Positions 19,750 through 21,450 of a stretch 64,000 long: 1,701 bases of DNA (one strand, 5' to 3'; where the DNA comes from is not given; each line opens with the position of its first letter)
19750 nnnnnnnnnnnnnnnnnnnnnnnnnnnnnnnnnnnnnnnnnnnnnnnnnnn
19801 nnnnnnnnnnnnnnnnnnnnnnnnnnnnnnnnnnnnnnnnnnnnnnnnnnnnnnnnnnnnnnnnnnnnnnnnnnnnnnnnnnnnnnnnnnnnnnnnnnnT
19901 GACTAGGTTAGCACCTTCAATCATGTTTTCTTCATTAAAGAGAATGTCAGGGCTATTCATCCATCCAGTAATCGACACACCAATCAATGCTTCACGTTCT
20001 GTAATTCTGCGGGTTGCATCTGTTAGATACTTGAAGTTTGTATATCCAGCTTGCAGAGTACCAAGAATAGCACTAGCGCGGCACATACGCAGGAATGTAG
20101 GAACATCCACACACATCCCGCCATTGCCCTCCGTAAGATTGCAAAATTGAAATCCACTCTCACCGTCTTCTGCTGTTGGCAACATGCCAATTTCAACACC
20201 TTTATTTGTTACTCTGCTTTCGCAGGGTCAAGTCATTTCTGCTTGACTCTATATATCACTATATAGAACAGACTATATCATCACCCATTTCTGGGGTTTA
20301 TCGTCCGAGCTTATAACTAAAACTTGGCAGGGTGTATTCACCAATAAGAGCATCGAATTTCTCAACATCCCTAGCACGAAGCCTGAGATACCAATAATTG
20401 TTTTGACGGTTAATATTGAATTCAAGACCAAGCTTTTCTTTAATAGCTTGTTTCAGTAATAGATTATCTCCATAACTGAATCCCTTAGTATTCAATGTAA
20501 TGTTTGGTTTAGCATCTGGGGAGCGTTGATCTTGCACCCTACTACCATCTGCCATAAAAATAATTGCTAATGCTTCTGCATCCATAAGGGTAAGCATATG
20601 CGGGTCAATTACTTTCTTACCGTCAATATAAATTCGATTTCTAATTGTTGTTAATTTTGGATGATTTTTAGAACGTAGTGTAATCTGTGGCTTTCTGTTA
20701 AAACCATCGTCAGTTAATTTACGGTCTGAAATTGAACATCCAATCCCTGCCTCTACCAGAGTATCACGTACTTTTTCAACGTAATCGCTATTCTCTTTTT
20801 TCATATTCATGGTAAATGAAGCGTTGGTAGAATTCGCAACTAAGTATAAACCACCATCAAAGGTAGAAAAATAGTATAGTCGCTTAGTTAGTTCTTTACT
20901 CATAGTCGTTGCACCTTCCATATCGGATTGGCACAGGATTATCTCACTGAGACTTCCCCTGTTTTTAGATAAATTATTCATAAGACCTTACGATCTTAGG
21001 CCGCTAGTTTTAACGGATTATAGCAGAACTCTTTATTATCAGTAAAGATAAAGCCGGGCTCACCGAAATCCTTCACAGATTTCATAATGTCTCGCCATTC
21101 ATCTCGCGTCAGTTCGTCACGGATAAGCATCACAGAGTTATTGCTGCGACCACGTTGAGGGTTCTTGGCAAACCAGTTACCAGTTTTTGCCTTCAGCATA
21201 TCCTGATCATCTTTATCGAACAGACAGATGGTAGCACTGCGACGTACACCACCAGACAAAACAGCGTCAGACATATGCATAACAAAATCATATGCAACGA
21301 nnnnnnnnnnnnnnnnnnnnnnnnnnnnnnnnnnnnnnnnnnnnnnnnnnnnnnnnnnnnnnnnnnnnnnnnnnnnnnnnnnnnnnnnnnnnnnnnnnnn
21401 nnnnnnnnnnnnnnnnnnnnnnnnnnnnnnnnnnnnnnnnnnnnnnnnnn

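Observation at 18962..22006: Ribonucleotide reductase large-subunit gene split at the catalytic site by a group I-type intron with a double-motif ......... HEG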

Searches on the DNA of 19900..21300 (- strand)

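Call 3: search_rna_families(source=window, start=19900, end=21300, threshold=evalue, max_evalue=10, show_alignments=3)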
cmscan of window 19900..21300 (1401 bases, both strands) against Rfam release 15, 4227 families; matches with E-value up to 10: 6.
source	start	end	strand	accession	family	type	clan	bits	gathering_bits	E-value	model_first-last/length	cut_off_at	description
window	20835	21023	-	RF00028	Intron_gpI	Intron;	-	41.5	50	7.7e-09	1-253/253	no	Group I catalytic intron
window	20249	20500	-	RF00028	Intron_gpI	Intron;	-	25.3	50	0.00055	1-253/253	no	Group I catalytic intron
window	20621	20714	-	RF01507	Afu_298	Gene; snRNA; snoRNA; CD-box;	-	20.6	40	4.7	1-93/93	no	A. fimigatus snoRNA Afu_298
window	20434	20524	+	RF02535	ODC_IRES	Cis-reg; IRES;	-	20.4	44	2.3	1-142/142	no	ODC internal ribosome entry site (IRES)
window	19908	19939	-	RF01140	sR20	Gene; snRNA; snoRNA; CD-box;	-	14.2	44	8.9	1-56/56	no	Small nucleolar RNA sR20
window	19912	19964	-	RF01125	sR4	Gene; snRNA; snoRNA; CD-box;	-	13.5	50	4.5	1-56/56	no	Small nucleolar RNA sR4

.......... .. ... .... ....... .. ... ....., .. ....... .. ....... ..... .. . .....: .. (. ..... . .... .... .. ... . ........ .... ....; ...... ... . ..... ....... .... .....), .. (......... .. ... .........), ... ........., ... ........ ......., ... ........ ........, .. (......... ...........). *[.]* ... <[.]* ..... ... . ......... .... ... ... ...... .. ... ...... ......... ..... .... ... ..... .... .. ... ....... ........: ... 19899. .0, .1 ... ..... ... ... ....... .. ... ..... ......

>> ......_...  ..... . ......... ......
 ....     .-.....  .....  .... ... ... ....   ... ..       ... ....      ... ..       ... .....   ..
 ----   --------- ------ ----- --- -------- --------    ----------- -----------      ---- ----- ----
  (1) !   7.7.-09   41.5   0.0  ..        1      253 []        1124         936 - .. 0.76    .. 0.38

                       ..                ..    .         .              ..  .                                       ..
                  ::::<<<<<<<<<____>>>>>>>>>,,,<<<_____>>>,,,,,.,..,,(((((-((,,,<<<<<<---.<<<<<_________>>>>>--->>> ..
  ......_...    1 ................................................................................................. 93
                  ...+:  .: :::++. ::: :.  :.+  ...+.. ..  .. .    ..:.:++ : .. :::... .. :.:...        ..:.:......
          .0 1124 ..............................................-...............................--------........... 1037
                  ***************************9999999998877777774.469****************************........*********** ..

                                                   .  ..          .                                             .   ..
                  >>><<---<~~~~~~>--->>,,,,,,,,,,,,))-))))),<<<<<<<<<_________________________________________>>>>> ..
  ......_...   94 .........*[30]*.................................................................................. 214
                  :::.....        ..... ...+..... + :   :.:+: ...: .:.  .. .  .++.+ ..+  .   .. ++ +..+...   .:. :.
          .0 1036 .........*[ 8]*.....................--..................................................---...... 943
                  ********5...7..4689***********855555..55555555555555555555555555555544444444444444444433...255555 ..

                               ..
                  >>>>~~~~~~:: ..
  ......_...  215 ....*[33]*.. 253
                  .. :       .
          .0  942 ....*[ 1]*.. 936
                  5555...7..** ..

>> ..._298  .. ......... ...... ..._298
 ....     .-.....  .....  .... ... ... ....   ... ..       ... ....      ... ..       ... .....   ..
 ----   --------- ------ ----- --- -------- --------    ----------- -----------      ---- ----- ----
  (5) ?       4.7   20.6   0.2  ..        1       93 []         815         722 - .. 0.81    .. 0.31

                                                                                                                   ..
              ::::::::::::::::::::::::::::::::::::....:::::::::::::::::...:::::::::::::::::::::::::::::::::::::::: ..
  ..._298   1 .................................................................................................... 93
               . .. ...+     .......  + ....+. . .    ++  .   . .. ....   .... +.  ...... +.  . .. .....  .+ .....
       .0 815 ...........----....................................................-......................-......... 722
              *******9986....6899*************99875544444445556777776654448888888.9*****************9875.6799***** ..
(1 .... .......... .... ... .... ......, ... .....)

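Call 25: search_rna_families(sources=[L008, L010, L011, L004, L005, L006], threshold=evalue, max_evalue=0.01, show_alignments=2)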
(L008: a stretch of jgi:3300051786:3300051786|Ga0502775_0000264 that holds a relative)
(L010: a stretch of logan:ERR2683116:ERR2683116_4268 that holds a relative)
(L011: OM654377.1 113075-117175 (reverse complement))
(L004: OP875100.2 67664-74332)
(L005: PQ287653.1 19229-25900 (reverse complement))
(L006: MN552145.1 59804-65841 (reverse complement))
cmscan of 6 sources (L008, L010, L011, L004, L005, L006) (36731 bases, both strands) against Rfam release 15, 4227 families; matches with E-value up to 0.01: 3.
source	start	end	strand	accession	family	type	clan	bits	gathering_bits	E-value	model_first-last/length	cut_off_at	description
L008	2899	3127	+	RF00028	Intron_gpI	Intron;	-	39.6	50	7.5e-07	1-253/253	no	Group I catalytic intron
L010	2899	3103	+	RF00028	Intron_gpI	Intron;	-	33.3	50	5.7e-05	1-253/253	no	Group I catalytic intron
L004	3496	3748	+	RF00028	Intron_gpI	Intron;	-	32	50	0.00014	1-253/253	no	Group I catalytic intron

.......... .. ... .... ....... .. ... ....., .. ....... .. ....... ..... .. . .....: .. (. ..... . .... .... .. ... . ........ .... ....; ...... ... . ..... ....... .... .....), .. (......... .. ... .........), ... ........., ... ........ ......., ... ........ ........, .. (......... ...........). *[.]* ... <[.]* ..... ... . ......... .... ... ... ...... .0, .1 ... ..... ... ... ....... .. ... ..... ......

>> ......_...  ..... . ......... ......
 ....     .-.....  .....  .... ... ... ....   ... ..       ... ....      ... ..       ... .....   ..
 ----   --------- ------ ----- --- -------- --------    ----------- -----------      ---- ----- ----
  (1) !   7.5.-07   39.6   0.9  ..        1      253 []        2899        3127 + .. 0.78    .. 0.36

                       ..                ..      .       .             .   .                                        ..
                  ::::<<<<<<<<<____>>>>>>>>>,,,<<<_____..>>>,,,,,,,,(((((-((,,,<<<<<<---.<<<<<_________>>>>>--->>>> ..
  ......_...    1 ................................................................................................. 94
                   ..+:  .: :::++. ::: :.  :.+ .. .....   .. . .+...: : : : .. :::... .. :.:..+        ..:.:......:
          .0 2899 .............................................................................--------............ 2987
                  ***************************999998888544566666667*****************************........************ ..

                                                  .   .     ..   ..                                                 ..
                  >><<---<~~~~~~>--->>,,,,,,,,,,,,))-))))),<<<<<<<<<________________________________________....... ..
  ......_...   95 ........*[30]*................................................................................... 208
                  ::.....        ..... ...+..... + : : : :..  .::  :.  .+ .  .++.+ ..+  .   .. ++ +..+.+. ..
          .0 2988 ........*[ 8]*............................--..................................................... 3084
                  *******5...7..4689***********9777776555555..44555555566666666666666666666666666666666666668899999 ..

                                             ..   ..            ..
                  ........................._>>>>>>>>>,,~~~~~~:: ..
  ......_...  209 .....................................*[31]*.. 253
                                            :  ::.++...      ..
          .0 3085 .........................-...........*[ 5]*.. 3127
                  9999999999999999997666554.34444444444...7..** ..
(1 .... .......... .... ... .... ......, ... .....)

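Call 55: search_rna_families(sources=[L013, L019, L021, L011], threshold=evalue, max_evalue=1)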
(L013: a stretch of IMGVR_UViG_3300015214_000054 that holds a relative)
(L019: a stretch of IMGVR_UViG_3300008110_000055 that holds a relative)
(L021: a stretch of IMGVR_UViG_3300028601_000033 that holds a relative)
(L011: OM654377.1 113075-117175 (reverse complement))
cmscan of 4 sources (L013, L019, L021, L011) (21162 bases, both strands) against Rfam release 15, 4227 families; matches with E-value up to 1: 7.
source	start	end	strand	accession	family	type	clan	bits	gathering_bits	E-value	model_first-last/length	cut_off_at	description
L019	3297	3531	+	RF00028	Intron_gpI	Intron;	-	96.4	50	4.2e-24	1-253/253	no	Group I catalytic intron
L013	1991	2218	+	RF00028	Intron_gpI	Intron;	-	60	50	3.2e-13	1-253/253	no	Group I catalytic intron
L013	2453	2640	+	RF00028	Intron_gpI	Intron;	-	39.1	50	6.3e-07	1-253/253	no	Group I catalytic intron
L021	3006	3248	+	RF00028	Intron_gpI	Intron;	-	36.2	50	4.5e-06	1-253/253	no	Group I catalytic intron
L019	2481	3242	+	RF00028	Intron_gpI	Intron;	-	27.4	50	0.002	1-253/253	no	Group I catalytic intron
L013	2995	3232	+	RF00028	Intron_gpI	Intron;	-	25.3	50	0.0086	1-253/253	no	Group I catalytic intron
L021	2511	2637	+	RF00028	Intron_gpI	Intron;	-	20.2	50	0.28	51-156/253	no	Group I catalytic intron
